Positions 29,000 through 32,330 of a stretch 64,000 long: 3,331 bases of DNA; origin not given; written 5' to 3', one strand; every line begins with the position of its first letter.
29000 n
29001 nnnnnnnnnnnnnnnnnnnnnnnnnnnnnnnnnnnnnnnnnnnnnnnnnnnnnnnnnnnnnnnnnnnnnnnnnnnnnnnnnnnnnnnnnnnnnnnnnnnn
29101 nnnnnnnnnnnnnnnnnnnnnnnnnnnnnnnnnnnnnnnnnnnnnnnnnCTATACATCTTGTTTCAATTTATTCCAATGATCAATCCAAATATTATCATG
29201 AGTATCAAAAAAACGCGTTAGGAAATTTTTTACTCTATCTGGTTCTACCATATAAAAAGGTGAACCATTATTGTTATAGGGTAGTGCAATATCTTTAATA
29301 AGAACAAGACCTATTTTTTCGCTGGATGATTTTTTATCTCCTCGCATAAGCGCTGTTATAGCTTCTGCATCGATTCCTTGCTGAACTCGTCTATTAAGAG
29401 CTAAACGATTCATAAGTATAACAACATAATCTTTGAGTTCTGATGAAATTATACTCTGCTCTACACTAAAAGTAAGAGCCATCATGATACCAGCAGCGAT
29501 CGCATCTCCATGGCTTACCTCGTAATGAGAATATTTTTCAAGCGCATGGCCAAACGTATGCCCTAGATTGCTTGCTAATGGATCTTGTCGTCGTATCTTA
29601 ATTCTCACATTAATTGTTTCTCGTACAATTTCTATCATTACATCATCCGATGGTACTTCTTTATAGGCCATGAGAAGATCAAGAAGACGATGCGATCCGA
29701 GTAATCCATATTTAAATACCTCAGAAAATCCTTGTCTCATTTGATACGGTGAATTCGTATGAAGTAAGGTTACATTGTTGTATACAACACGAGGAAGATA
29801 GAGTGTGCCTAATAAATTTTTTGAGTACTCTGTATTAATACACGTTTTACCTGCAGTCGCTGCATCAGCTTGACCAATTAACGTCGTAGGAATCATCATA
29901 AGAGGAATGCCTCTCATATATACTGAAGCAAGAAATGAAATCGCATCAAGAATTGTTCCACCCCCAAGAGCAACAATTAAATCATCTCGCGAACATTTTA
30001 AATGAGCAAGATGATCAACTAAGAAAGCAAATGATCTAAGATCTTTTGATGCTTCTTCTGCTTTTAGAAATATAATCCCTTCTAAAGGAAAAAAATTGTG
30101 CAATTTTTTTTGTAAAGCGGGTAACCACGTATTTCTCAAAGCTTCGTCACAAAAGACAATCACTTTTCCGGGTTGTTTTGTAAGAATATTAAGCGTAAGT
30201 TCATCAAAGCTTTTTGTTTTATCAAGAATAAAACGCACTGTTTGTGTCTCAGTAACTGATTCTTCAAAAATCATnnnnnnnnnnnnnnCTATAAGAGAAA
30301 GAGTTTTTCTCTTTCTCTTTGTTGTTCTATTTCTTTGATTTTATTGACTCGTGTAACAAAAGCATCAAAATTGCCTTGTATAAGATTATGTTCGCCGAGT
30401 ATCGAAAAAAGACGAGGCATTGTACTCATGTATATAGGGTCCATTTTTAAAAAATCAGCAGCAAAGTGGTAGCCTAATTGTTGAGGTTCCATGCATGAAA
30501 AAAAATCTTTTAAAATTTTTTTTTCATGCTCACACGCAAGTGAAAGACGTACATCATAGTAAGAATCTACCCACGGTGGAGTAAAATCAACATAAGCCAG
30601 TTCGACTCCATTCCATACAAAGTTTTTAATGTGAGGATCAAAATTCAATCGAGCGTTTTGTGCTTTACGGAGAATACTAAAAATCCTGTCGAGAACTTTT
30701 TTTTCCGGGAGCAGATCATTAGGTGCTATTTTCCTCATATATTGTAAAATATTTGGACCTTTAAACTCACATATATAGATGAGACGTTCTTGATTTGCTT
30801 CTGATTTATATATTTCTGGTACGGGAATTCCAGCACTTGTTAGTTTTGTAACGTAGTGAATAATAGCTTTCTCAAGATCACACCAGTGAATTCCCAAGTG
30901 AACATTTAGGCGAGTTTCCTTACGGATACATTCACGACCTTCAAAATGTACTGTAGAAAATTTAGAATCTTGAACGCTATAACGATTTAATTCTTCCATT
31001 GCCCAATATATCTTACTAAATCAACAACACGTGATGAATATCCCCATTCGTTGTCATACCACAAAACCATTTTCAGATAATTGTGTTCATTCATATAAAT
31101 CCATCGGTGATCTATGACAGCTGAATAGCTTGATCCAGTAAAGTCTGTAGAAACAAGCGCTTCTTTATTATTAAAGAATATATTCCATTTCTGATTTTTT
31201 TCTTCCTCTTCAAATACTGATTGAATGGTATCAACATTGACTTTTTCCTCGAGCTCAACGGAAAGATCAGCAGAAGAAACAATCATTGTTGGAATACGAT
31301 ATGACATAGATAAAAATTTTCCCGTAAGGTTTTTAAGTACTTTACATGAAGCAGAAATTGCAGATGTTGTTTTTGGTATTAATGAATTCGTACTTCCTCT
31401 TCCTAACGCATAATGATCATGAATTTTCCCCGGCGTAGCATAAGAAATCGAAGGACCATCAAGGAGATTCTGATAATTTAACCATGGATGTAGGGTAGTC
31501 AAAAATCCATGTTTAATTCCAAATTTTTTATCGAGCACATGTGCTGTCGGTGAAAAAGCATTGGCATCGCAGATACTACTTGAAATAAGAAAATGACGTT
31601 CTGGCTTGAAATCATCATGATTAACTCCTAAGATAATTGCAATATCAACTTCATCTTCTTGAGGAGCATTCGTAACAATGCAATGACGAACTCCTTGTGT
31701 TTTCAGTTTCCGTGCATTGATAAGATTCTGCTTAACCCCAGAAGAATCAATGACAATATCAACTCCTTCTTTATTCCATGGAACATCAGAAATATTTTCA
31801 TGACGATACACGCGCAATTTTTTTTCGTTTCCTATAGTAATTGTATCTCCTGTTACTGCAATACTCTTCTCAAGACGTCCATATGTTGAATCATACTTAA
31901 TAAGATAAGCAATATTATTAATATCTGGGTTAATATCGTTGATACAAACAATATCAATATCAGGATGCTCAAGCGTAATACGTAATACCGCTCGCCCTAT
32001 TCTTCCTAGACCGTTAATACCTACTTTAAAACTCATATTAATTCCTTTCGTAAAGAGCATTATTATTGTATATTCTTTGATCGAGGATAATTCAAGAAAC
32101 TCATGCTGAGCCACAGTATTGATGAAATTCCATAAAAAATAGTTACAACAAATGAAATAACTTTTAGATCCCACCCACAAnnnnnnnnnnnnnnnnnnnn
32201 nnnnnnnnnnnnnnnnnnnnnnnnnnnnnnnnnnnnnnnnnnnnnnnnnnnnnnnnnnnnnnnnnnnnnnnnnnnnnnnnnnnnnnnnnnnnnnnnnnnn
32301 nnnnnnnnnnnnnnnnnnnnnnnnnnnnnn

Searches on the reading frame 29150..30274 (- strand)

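Call 13: search_protein_families(library=pfam, proteins=[window:29150-30274:-], max_evalue=0.001)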
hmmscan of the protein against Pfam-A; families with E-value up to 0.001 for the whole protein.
window:29150-30274:- (374 aa): 4 families
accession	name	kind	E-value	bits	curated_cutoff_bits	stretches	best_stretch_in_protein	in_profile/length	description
PF01761.26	DHQ_synthase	-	7.9e-32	109.8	24.2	1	69-179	3-113/115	3-dehydroquinate synthase N-terminal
PF24621.2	DHQS_C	-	4.7e-22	78.9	27.6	1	182-316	1-144/144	3-dehydroquinate synthase C-terminal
PF00465.25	Fe-ADH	-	0.00036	20.6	31.3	1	36-132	23-131/168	Iron-containing alcohol dehydrogenase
PF13685.12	Fe-ADH_2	-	0.0004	20.9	28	1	38-132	22-108/149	Iron-containing alcohol dehydrogenase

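Call 16: search_protein_families(library=ncbifam, proteins=[window:29150-30274:-], max_evalue=0.00001)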
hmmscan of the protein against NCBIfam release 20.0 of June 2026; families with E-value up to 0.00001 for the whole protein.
window:29150-30274:- (374 aa): 5 families
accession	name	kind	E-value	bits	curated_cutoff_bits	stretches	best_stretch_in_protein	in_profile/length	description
TIGR01357.1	aroB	equivalog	2.9e-72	243.8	305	1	29-335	15-331/344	3-dehydroquinate synthase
TIGR04425.1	P_lya_rel_AroB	hypoth_equivalog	4.5e-55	187.1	400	1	39-328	29-322/348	AroB-related putative sugar phosphate phospholyase (cyclizing)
NF004852.0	PRK06203.1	equivalog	2e-36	125.7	333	1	32-294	49-330/407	3-dehydroquinate synthase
NF010627.0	PRK14021.1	equivalog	4.7e-36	124.3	565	1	71-340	244-530/542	bifunctional shikimate kinase/3-dehydroquinate synthase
NF010556.0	PRK13951.1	equivalog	3.9e-31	108.5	560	1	60-329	202-474/492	bifunctional shikimate kinase AroK/3-dehydroquinate synthase AroB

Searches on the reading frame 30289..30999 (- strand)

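Call 13: search_protein_families(library=pfam, proteins=[window:30289-30999:-], max_evalue=0.001)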
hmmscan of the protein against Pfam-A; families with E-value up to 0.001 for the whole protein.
window:30289-30999:- (236 aa): 1 family
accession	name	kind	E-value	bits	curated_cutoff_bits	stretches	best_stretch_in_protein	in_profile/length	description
PF19709.4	DUF6206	-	0.00017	21.4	30.4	1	43-144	55-164/271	Family of unknown function (DUF6206)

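Call 16: search_protein_families(library=ncbifam, proteins=[window:30289-30999:-], max_evalue=0.00001)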
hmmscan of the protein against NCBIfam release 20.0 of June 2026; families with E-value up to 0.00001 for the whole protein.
window:30289-30999:- (236 aa): 0 families

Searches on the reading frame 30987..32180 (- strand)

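Call 13: search_protein_families(library=pfam, proteins=[window:30987-32180:-], max_evalue=0.001)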
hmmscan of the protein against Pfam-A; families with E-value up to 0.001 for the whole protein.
window:30987-32180:- (397 aa): 2 families
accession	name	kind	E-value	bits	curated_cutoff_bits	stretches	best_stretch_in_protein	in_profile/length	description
PF02800.25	Gp_dh_C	-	7.6e-32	110.5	24.4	1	210-375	2-158/158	Glyceraldehyde 3-phosphate dehydrogenase, C-terminal domain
PF00044.30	Gp_dh_N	-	5.9e-30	104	31.7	1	52-150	2-98/101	Glyceraldehyde 3-phosphate dehydrogenase, NAD binding domain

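Call 16: search_protein_families(library=ncbifam, proteins=[window:30987-32180:-], max_evalue=0.00001)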
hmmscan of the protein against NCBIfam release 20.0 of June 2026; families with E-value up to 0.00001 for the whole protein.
window:30987-32180:- (397 aa): 10 families
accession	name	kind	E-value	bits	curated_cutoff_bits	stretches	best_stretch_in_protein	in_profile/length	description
TIGR01534.1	GAPDH-I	equivalog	1.4e-82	277.6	367.2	1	52-387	1-330/330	type I glyceraldehyde-3-phosphate dehydrogenase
NF005830.0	PRK07729.1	equivalog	7.4e-78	261.8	546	1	49-393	1-331/343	glyceraldehyde-3-phosphate dehydrogenase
NF033735.1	G3PDH_Arsen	exception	1.1e-72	245.3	450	1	53-389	1-323/323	ArsJ-associated glyceraldehyde-3-phosphate dehydrogenase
NF006512.0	PRK08955.1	equivalog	5.9e-69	232.9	563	1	49-394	1-332/334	glyceraldehyde-3-phosphate dehydrogenase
NF011954.0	PRK15425.1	equivalog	4.4e-66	223.2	662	1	49-392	1-329/331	glyceraldehyde-3-phosphate dehydrogenase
NF010058.0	PRK13535.1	equivalog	1.8e-63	214.7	539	1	49-389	1-330/339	erythrose-4-phosphate dehydrogenase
NF005641.0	PRK07403.1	equivalog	3e-62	210.8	616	1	52-392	3-332/337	type I glyceraldehyde-3-phosphate dehydrogenase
TIGR01532.1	E4PD_g-proteo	equivalog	4.4e-57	193.8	530.55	1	52-387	1-325/325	erythrose-4-phosphate dehydrogenase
NF006139.0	PRK08289.1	equivalog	1.1e-49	169.4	431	1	52-393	130-470/480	glyceraldehyde-3-phosphate dehydrogenase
TIGR01546.1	GAPDH-II_archae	equivalog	4e-06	26.3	232.9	0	255-328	168-243/333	phosphorylating glyceraldehyde-3-phosphate dehydrogenase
